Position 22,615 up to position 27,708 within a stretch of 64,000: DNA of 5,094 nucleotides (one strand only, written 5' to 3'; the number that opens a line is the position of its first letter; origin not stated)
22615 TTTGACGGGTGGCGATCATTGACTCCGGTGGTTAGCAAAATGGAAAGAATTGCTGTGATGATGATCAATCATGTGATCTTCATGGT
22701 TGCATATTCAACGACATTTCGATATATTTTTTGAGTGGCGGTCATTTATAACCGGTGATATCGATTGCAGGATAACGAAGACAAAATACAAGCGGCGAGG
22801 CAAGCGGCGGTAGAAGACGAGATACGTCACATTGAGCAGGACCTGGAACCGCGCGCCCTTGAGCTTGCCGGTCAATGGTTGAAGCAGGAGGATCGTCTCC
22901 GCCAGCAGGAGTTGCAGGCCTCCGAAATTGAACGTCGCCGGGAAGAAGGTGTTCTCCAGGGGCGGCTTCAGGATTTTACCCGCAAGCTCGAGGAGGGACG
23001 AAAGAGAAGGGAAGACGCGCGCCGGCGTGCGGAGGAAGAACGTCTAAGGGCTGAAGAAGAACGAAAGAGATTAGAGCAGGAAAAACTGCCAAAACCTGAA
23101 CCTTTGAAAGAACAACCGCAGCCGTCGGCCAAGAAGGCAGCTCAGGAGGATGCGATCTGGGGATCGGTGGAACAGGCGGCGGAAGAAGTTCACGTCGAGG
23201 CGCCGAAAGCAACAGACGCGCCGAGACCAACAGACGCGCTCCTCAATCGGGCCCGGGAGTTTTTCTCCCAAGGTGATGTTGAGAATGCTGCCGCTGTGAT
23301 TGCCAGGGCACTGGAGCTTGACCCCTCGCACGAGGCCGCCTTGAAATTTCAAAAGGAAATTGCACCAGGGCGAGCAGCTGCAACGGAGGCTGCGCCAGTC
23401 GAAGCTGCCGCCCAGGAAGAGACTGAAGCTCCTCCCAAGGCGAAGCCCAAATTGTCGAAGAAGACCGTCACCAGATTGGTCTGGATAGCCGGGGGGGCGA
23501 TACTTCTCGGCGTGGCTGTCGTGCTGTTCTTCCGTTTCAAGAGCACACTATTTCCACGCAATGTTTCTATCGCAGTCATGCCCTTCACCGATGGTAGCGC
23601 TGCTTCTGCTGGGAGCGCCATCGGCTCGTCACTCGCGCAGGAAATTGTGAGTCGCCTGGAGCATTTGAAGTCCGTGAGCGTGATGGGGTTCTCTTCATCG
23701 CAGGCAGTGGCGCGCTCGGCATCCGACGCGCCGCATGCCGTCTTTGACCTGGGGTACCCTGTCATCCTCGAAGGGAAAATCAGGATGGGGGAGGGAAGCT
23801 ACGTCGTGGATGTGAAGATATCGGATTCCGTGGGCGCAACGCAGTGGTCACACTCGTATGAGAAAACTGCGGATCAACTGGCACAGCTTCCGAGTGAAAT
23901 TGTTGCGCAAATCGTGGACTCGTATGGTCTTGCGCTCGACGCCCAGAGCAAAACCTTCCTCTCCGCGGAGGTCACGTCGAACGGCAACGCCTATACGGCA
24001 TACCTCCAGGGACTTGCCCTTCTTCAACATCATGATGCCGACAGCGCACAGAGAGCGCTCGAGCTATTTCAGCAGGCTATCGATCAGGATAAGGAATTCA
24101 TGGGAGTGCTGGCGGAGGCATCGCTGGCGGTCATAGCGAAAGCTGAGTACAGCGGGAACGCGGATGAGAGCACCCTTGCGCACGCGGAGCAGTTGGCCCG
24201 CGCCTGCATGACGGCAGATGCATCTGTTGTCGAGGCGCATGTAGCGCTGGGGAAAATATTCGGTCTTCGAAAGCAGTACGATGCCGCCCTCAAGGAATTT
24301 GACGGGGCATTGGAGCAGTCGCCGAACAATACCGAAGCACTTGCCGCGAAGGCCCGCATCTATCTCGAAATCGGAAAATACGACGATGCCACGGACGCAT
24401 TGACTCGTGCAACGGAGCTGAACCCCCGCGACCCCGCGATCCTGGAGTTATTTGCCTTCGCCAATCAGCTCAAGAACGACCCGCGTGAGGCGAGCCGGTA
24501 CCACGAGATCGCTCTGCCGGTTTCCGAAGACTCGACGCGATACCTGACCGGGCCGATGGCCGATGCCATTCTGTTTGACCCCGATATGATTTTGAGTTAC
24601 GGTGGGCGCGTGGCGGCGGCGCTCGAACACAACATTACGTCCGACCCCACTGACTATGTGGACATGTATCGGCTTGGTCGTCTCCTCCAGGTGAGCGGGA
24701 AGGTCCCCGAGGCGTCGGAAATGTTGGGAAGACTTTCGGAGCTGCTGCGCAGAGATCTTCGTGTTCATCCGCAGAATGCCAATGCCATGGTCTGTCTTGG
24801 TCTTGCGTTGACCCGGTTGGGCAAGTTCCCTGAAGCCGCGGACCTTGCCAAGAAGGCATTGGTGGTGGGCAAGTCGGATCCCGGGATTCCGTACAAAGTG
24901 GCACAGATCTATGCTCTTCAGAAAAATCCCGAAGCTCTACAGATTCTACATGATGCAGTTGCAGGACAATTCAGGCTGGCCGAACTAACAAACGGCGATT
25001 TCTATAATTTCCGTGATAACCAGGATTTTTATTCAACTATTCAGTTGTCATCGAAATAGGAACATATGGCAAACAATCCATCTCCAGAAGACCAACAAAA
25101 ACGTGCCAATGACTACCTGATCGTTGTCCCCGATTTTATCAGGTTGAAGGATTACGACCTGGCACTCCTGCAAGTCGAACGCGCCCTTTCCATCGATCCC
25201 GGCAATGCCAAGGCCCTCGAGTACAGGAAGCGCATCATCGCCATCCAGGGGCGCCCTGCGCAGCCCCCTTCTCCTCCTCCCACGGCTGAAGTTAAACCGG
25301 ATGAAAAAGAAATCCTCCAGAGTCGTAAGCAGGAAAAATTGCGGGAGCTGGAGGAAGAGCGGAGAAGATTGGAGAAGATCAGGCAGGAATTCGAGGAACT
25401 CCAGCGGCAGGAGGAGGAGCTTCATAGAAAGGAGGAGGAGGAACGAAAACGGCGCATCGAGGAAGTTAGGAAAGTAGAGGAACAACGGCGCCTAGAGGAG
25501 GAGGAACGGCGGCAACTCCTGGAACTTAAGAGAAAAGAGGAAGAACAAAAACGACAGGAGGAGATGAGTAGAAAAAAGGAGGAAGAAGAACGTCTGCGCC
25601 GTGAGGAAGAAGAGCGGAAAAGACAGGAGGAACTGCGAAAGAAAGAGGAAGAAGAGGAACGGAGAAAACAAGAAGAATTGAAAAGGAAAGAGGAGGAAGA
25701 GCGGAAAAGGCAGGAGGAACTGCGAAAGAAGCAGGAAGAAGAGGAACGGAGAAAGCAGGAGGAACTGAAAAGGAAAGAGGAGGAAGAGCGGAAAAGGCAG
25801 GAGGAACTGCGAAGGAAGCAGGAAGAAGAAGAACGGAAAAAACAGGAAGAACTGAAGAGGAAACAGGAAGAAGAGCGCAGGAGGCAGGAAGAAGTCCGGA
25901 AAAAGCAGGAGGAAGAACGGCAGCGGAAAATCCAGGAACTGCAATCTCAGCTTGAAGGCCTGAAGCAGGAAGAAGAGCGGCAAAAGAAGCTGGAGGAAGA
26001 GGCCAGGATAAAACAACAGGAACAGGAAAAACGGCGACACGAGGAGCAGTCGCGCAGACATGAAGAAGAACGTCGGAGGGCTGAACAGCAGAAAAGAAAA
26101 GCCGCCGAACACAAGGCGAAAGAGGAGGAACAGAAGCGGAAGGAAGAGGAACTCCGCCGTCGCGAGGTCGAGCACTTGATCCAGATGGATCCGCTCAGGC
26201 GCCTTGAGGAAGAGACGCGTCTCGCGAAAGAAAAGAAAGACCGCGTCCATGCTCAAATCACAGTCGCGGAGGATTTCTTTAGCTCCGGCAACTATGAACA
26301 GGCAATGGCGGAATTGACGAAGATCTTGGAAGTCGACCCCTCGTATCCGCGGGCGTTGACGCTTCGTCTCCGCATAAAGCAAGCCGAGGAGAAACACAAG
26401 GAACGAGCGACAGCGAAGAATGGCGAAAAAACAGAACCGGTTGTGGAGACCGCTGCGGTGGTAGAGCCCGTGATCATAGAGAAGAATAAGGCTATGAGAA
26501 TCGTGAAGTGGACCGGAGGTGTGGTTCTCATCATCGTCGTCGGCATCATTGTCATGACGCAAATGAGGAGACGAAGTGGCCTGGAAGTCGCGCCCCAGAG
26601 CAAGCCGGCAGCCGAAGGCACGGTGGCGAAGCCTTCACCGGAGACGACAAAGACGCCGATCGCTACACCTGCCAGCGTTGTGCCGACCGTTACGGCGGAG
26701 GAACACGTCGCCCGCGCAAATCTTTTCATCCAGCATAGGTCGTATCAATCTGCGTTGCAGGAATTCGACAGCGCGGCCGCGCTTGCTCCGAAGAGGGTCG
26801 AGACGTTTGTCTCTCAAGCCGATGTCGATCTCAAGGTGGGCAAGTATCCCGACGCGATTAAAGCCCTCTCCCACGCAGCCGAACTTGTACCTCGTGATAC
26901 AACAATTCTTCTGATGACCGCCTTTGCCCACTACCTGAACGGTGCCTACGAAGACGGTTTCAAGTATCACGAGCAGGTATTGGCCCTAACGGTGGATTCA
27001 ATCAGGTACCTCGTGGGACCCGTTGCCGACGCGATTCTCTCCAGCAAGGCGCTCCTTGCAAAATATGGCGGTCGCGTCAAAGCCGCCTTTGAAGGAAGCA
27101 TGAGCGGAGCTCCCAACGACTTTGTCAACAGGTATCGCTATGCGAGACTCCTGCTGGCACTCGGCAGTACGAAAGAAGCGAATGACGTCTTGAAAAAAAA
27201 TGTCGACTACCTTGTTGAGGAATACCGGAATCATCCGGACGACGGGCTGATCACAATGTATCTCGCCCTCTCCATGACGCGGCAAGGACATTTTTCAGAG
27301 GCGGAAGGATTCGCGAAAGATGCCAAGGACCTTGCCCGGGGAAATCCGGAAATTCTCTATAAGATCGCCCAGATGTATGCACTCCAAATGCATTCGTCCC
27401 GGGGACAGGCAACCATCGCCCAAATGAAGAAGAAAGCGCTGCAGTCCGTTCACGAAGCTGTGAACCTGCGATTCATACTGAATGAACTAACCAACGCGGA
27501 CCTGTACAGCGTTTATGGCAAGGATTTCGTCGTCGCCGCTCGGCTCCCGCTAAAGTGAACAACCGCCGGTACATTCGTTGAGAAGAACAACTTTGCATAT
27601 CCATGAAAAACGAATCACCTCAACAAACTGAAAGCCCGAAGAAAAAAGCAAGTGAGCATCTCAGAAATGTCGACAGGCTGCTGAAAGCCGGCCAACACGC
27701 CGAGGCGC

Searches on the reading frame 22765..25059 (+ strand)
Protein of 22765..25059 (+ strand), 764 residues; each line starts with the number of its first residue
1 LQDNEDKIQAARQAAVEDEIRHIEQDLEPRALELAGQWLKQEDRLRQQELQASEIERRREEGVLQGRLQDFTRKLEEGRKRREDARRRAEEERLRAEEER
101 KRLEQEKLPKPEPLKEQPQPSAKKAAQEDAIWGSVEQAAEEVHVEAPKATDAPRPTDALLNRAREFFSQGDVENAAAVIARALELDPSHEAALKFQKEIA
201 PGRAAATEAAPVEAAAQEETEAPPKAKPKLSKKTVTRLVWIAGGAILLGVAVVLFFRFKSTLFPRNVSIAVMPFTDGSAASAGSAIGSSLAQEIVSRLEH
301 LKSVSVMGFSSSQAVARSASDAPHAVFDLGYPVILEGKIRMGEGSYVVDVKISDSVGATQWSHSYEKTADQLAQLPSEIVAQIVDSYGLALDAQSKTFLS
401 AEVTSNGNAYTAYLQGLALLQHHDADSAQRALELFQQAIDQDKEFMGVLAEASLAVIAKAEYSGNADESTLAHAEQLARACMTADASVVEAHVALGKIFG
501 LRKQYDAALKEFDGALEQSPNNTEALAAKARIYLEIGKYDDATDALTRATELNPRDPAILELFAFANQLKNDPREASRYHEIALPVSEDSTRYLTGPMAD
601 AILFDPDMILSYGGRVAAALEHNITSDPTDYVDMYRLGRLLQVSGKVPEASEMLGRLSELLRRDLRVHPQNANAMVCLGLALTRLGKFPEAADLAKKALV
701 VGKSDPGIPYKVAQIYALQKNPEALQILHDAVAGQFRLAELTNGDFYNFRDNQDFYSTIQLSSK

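Call 26: search_protein_families(library=pfam, proteins=[window:22765-25059:+], max_evalue=0.001)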
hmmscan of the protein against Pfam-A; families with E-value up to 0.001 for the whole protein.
window:22765-25059:+ (764 aa): 17 families
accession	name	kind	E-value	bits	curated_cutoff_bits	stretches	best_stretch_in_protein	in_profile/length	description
PF07719.23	TPR_2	-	1.4e-21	75.2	27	1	524-556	2-34/34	Tetratricopeptide repeat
PF00515.34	TPR_1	-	9.6e-20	70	27.8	1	524-556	2-34/34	Tetratricopeptide repeat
PF13428.12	TPR_14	-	2.3e-18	65.3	23.5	2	524-564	2-42/44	Tetratricopeptide repeat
PF14559.12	TPR_19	-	5e-17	62.4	25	1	503-562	5-64/68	Tetratricopeptide repeat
PF13424.12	TPR_12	-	8.4e-16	58.4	30.1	2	634-699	5-72/77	Tetratricopeptide repeat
PF13431.12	TPR_17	-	1.4e-14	53.5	24.4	1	513-542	3-32/34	Tetratricopeptide repeat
PF13414.12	TPR_11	-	3e-13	49.7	26.8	0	531-566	2-37/42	TPR repeat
PF13181.12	TPR_8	-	5.6e-13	48.4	25.7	0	524-555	2-33/34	Tetratricopeptide repeat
PF13432.12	TPR_16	-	9.4e-13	48.8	32.7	1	635-703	1-59/65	Tetratricopeptide repeat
PF12895.13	ANAPC3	-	3.4e-12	46.9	27.2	1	503-557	3-56/82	Anaphase-promoting complex, cyclosome, subunit 3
PF13176.12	TPR_7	-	2.7e-11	43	27.9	0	525-557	1-35/36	Tetratricopeptide repeat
PF23914.1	TPR_CcmH_CycH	-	8.2e-11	42.4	42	1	516-577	43-104/158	Cytochrome c-type biogenesis protein H TPR domain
PF25063.1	ARM_TT21_C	-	2.1e-08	34.7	35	0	470-551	110-192/209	Tetratricopeptide repeat protein 21 C-terminal ARM domain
PF23300.3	HEAT_Nup120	-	2.1e-05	24.9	29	1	408-557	25-159/170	Nucleoporin Nup120, HEAT repeats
PF25064.1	ARM_TT21_5th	-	2.3e-05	25.1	27.8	0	493-555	5-67/117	TT21 fifth ARM repeats domain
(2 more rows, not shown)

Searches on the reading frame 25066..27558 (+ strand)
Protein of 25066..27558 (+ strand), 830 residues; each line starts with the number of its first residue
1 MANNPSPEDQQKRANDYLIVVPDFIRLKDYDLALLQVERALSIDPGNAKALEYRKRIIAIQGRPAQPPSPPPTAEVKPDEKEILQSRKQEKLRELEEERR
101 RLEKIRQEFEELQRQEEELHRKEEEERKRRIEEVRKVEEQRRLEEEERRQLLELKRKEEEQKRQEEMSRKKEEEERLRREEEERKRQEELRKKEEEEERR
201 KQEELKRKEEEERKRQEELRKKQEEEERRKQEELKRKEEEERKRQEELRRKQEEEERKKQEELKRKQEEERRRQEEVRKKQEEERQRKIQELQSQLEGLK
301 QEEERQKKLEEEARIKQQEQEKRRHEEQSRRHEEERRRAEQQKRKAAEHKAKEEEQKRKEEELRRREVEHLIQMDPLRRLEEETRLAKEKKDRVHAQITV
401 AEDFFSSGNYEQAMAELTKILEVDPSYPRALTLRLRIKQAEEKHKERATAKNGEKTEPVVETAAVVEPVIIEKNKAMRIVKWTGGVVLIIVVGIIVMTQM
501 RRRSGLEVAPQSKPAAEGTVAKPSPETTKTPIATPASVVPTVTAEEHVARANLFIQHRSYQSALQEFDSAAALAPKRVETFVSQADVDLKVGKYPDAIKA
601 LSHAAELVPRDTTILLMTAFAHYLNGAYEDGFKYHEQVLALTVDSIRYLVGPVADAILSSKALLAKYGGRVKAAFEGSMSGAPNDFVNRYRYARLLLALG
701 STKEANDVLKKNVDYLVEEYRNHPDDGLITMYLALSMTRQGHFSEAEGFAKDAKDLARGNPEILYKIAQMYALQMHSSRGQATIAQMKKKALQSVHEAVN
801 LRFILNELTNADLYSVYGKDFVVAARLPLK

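Call 26: search_protein_families(library=pfam, proteins=[window:25066-27558:+], max_evalue=0.001)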
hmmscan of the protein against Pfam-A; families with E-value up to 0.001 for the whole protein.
window:25066-27558:+ (830 aa): 11 families
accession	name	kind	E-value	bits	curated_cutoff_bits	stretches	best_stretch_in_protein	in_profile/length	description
PF13428.12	TPR_14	-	3.4e-15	55.5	23.5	0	396-435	3-42/44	Tetratricopeptide repeat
PF14559.12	TPR_19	-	1.3e-14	54.7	25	0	392-434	23-65/68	Tetratricopeptide repeat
PF07719.23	TPR_2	-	4e-14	51.9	27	0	544-576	1-33/34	Tetratricopeptide repeat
PF13432.12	TPR_16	-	5.3e-11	43.2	32.7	0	584-631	3-50/65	Tetratricopeptide repeat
PF13414.12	TPR_11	-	1.3e-10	41.2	26.8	0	404-431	4-31/42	TPR repeat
PF12895.13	ANAPC3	-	2.7e-09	37.6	27.2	0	551-603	30-81/82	Anaphase-promoting complex, cyclosome, subunit 3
PF13371.12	TPR_9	-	2.3e-07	31.2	35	0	553-617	4-68/73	Tetratricopeptide repeat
PF00515.34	TPR_1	-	2.2e-06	27.6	27.8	0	404-427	11-34/34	Tetratricopeptide repeat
PF13431.12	TPR_17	-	2.6e-05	24.6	24.4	0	679-705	6-32/34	Tetratricopeptide repeat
PF14853.12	Fis1_TPR_C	-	0.00059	20.4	25.3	0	25-57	12-44/53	Fis1 C-terminal tetratricopeptide repeat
PF13181.12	TPR_8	-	0.00099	19.5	25.7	0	406-426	13-33/34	Tetratricopeptide repeat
